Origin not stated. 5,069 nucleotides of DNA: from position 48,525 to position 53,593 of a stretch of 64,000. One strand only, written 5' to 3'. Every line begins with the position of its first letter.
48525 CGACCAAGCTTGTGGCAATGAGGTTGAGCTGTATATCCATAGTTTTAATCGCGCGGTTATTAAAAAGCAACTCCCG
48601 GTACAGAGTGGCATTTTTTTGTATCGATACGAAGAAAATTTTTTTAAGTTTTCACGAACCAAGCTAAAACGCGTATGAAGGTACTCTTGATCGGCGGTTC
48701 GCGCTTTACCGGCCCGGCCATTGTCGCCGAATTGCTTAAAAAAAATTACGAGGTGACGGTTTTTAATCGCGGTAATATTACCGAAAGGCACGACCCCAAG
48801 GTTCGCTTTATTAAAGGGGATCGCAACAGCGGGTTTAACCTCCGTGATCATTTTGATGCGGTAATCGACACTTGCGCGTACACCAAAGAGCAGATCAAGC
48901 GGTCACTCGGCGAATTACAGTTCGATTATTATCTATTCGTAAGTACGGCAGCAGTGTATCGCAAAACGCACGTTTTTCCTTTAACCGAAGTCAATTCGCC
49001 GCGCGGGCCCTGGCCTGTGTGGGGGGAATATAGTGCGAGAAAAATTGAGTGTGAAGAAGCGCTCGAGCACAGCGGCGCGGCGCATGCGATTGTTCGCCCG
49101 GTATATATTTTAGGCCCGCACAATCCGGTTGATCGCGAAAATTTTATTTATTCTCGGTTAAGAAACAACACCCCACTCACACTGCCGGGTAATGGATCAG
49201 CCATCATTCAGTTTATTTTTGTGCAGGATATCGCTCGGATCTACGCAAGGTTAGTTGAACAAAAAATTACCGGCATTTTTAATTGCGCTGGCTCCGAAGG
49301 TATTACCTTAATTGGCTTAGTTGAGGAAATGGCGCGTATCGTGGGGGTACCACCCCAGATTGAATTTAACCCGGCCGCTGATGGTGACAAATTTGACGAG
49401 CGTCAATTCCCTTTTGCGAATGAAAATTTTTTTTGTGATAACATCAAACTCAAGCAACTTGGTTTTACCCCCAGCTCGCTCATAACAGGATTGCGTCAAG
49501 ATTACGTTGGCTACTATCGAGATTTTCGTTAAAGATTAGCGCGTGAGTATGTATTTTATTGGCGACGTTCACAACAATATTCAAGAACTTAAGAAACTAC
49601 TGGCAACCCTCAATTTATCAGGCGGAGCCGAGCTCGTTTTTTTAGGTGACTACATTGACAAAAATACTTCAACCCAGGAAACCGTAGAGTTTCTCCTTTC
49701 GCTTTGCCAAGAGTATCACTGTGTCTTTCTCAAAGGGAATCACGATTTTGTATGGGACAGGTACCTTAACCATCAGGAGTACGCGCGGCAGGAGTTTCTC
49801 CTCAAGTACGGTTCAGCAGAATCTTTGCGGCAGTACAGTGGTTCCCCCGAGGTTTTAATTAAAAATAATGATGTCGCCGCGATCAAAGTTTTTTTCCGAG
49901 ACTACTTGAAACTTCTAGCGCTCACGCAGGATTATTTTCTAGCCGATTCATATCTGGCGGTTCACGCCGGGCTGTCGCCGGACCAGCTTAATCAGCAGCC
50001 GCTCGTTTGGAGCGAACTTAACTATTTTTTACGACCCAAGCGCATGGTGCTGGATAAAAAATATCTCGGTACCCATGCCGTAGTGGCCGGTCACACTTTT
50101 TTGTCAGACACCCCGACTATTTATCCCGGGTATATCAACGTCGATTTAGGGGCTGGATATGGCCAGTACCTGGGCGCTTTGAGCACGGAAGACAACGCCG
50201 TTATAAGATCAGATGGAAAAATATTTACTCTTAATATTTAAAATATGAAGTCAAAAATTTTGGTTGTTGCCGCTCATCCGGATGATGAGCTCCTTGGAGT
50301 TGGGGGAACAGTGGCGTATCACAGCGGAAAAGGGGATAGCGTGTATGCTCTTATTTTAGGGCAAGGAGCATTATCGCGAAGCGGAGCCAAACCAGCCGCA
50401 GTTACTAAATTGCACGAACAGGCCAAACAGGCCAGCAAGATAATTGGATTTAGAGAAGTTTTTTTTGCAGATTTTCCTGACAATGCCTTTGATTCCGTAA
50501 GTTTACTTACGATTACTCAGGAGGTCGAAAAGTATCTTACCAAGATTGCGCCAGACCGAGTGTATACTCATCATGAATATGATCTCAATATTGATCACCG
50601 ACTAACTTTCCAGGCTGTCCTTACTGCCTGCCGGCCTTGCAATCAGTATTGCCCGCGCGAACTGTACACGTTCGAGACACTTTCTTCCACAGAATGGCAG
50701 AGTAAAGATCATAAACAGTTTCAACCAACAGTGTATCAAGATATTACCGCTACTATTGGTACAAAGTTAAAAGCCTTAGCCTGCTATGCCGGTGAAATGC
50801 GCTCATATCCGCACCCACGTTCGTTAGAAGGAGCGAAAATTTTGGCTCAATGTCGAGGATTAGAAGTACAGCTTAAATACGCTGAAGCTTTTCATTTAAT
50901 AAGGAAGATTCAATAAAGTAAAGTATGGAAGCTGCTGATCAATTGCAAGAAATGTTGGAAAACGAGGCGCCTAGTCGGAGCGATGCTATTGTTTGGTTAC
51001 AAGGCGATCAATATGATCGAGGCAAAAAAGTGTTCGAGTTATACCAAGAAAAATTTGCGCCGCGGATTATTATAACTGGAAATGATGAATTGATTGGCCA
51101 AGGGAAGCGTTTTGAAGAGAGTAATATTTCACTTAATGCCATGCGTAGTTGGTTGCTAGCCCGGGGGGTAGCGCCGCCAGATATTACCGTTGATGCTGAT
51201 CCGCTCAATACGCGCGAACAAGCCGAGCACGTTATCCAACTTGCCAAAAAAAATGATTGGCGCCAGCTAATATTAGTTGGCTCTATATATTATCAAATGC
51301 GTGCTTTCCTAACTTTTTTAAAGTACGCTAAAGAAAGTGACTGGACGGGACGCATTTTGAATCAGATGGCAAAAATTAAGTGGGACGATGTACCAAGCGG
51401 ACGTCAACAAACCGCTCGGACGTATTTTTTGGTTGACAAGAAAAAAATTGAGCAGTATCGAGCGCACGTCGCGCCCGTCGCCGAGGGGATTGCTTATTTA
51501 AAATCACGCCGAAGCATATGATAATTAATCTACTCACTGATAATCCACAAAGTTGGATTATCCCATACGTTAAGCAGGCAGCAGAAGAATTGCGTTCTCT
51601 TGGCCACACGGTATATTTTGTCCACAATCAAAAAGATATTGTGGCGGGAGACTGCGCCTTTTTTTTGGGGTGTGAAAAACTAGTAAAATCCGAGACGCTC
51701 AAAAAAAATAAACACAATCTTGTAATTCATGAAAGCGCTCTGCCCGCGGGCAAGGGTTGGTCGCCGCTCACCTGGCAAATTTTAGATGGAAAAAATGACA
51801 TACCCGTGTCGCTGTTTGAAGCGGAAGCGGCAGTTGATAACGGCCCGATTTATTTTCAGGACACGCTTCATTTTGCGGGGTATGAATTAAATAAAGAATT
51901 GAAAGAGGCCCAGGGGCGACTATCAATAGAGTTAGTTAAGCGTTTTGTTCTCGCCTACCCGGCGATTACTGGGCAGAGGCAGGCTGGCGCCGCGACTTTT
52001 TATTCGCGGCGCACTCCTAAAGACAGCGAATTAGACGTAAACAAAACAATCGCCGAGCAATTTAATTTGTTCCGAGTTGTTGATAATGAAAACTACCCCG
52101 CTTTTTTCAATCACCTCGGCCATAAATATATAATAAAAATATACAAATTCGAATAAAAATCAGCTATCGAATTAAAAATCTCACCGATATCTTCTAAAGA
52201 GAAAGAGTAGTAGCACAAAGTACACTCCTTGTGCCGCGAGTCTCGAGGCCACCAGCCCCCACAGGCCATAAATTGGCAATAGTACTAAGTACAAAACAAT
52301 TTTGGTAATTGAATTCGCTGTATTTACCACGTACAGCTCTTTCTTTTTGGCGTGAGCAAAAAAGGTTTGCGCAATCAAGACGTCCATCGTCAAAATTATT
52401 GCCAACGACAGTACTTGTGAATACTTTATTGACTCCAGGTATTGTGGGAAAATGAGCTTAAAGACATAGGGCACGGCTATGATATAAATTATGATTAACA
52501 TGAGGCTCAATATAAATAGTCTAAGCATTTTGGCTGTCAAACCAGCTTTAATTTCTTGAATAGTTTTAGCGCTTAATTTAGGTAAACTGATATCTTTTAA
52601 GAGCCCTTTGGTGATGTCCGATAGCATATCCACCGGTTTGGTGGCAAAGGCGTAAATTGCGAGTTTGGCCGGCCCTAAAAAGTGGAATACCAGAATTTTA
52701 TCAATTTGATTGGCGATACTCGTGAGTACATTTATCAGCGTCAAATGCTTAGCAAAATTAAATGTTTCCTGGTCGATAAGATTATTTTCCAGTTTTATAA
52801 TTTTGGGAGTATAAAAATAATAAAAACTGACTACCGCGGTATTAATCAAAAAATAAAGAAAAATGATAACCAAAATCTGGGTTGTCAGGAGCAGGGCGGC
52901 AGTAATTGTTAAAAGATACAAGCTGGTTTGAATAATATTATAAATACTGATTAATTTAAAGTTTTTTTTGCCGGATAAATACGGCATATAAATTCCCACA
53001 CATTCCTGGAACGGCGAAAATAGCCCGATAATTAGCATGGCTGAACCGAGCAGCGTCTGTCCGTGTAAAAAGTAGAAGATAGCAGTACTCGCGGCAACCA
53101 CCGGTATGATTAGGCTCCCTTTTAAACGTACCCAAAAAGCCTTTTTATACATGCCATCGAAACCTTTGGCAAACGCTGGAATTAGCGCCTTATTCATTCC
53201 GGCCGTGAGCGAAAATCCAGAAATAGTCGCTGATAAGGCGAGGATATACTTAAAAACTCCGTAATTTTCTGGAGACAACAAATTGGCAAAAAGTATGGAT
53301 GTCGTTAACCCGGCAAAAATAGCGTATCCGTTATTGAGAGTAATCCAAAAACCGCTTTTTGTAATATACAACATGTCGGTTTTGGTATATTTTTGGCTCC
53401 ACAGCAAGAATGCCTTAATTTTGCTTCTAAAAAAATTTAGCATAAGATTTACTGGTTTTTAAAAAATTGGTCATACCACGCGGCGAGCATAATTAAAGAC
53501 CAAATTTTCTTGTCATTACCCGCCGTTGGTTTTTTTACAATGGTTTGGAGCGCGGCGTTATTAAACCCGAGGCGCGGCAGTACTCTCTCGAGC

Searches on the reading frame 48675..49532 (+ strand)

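Call 8: search_protein_families(library=pfam, proteins=[window:48675-49532:+], max_evalue=0.0001)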
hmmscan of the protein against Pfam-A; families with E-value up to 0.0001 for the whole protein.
window:48675-49532:+ (285 aa): 2 families
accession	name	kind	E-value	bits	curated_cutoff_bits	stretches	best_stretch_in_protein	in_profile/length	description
PF01370.27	Epimerase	-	1.9e-18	67.2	20.9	1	82-204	106-239/240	NAD dependent epimerase/dehydratase family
PF13460.12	NAD_binding_10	-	1.9e-05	25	27.2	0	7-145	1-146/184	NAD(P)H-binding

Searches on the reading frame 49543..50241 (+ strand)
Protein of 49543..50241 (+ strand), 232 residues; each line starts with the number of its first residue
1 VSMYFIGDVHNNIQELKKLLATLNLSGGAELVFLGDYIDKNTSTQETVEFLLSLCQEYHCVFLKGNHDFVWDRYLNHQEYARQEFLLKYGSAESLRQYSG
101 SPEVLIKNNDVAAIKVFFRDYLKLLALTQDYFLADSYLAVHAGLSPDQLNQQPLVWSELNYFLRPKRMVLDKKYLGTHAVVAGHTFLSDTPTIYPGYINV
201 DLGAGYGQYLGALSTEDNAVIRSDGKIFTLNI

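Call 8: search_protein_families(library=pfam, proteins=[window:49543-50241:+], max_evalue=0.0001)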
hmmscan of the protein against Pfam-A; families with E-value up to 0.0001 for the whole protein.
window:49543-50241:+ (232 aa): 1 family
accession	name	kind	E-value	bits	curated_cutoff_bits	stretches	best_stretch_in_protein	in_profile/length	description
PF00149.33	Metallophos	-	1.2e-12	49.1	21.5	1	2-158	2-132/191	Calcineurin-like phosphoesterase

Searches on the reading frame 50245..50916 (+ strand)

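Call 8: search_protein_families(library=pfam, proteins=[window:50245-50916:+], max_evalue=0.0001)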
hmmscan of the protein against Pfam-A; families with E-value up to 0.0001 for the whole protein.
window:50245-50916:+ (223 aa): 1 family
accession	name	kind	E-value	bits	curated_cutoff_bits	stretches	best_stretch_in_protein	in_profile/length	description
PF02585.22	PIG-L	-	1.1e-25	91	28.2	1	6-128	1-128/129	GlcNAc-PI de-N-acetylase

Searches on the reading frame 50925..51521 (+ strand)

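Call 8: search_protein_families(library=pfam, proteins=[window:50925-51521:+], max_evalue=0.0001)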
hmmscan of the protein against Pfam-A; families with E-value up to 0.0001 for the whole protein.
window:50925-51521:+ (198 aa): 1 family
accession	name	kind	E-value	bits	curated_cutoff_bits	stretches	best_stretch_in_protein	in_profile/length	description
PF02698.23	DUF218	-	2.2e-12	47.5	27.6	1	20-134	1-103/133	DUF218 domain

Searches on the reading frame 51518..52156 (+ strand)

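Call 8: search_protein_families(library=pfam, proteins=[window:51518-52156:+], max_evalue=0.0001)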
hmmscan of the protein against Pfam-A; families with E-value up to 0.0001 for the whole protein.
window:51518-52156:+ (212 aa): 1 family
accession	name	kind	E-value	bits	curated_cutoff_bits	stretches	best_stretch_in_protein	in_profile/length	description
PF00551.24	Formyl_trans_N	-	1e-06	29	26.1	1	44-120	80-157/181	Formyl transferase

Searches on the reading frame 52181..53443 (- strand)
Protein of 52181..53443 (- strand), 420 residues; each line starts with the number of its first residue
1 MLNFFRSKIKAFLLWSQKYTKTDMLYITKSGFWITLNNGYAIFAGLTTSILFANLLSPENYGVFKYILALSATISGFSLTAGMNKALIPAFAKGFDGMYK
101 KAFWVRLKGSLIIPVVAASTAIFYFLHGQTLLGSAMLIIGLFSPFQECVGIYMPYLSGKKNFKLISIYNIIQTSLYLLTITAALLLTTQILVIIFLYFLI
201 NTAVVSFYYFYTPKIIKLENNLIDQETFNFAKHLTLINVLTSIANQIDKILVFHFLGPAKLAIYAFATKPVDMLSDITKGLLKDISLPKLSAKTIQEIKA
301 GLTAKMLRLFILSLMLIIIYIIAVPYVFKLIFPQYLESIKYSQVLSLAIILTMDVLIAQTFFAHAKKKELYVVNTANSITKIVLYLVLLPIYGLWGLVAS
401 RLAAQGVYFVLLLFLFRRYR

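Call 66: search_protein_families(library=pfam, proteins=[window:52181-53443:-], max_evalue=0.00001)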
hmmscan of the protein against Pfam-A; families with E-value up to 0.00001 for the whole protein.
window:52181-53443:- (420 aa): 2 families
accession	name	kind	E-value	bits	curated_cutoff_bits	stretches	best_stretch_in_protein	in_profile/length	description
PF13440.11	Polysacc_synt_3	-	1.2e-14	54.7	23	1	52-316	2-264/293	Polysaccharide biosynthesis protein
PF01943.22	Polysacc_synt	-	4.3e-11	43.2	28.2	1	28-277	2-257/274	Polysaccharide biosynthesis protein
